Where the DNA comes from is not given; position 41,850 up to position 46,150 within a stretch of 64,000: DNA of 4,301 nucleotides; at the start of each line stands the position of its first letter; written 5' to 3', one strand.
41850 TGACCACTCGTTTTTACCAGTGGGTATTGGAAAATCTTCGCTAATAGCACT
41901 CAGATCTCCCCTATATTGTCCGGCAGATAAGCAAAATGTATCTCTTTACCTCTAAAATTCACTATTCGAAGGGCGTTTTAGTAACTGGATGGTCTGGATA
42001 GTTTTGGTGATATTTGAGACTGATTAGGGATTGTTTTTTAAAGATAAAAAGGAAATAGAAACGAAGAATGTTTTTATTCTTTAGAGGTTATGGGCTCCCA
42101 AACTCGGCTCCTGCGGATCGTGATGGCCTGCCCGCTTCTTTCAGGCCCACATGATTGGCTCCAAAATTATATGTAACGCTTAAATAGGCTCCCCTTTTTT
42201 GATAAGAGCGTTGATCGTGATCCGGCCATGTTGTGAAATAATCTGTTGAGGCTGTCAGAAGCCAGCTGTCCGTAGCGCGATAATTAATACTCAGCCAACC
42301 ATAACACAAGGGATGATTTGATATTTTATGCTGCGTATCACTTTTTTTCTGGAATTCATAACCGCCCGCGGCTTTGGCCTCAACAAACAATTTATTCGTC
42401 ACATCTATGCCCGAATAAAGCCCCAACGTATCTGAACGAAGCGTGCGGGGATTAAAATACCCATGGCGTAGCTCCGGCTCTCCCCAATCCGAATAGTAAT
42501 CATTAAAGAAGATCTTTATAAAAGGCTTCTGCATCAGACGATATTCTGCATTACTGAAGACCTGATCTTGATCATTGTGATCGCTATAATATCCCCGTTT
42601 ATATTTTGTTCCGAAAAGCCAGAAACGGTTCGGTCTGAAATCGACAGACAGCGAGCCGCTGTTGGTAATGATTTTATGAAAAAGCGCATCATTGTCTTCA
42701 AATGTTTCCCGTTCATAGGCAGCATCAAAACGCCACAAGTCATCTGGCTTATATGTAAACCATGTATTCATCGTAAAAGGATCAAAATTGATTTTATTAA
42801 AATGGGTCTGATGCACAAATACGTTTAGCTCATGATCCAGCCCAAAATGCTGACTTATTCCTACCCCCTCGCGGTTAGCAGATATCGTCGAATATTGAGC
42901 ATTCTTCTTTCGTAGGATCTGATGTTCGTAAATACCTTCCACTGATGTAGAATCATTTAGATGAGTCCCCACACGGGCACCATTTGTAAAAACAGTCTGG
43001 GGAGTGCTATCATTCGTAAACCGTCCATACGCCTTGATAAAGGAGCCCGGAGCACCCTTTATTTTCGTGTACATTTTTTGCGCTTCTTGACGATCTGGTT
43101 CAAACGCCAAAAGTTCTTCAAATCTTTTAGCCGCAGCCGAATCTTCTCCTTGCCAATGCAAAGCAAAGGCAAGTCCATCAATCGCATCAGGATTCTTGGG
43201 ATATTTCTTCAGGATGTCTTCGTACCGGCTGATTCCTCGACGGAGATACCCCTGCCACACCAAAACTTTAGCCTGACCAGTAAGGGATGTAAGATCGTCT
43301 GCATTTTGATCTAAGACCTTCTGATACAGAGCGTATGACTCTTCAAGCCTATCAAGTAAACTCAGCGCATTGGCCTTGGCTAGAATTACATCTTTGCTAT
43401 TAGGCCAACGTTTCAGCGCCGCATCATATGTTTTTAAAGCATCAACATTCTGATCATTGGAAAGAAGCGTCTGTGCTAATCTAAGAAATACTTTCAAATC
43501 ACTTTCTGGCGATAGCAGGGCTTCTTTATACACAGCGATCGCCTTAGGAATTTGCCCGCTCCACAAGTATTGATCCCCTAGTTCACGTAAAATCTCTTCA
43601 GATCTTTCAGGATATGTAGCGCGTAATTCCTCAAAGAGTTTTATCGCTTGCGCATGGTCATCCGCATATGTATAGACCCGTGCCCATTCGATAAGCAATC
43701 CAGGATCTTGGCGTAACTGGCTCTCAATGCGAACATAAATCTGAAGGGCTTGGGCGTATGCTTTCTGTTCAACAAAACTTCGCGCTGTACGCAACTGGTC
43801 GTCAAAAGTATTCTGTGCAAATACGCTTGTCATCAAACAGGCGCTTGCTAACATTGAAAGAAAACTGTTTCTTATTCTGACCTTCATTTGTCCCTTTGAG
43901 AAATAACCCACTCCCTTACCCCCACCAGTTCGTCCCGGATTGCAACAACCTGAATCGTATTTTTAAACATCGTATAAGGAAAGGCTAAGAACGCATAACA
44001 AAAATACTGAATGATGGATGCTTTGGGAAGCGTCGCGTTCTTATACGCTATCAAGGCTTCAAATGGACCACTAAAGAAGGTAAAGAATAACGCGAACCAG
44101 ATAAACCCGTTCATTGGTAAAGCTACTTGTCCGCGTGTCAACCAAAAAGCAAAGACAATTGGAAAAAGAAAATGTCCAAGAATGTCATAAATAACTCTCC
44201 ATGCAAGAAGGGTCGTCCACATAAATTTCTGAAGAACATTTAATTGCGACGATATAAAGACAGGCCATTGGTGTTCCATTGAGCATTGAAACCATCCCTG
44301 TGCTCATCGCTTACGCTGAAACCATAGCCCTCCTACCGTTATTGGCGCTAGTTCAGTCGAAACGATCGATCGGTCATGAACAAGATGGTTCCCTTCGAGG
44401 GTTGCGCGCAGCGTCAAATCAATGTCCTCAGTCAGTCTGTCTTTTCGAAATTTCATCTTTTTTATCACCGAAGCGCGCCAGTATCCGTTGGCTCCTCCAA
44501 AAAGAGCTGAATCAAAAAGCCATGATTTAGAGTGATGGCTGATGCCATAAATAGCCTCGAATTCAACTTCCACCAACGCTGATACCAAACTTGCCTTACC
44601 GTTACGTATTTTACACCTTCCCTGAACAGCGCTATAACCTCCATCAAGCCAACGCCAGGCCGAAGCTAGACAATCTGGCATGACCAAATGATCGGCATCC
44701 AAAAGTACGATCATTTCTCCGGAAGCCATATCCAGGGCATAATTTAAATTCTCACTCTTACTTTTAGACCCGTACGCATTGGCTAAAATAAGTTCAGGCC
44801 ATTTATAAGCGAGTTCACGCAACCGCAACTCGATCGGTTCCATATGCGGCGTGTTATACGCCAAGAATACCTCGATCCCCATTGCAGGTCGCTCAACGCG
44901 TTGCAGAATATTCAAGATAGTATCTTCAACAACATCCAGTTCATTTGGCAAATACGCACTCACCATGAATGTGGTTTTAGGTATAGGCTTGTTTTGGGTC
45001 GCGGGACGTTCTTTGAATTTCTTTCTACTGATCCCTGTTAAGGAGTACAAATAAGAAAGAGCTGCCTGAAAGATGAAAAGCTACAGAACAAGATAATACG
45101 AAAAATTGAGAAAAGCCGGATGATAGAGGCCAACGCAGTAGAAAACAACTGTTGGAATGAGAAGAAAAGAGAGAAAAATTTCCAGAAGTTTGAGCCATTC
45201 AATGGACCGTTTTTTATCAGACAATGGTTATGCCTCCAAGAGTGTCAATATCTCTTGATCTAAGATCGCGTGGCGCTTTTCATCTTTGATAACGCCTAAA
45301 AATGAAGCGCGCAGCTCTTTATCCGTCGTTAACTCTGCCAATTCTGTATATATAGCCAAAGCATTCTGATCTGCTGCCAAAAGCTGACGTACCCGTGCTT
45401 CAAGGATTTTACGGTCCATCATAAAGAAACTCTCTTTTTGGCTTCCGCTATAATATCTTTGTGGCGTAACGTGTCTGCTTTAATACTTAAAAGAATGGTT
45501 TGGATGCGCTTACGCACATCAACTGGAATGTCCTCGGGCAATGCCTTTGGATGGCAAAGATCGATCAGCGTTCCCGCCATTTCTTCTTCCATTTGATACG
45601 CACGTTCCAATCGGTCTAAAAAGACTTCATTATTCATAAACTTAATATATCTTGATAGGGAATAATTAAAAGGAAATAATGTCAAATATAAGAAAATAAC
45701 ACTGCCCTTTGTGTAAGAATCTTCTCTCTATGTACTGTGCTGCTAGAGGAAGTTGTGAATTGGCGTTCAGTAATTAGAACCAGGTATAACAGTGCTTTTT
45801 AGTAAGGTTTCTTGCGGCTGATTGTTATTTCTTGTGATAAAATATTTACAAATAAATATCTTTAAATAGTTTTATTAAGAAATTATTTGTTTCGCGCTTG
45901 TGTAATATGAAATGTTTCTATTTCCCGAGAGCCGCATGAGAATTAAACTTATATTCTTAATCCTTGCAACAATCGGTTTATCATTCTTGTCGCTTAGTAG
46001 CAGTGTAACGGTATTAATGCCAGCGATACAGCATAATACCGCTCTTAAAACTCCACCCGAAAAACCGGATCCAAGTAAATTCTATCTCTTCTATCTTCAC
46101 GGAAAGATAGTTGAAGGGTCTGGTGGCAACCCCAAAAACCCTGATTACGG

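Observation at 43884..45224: GT2 polysaccharide synthase held in one frame but cut by TAG and TGA, the TGA exactly on the invariant Trp of QxxRW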

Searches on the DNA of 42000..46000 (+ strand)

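Call 8: search_dna_similar(query=window:42000-46000:+, collection=plasmids, mode=near)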
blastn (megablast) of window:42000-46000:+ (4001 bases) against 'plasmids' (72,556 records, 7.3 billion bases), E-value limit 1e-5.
No match.

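Call 29: search_rna_families(source=window, start=43500, end=45900, threshold=evalue, max_evalue=1)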
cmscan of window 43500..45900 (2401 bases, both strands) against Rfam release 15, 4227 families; matches with E-value up to 1: 0.
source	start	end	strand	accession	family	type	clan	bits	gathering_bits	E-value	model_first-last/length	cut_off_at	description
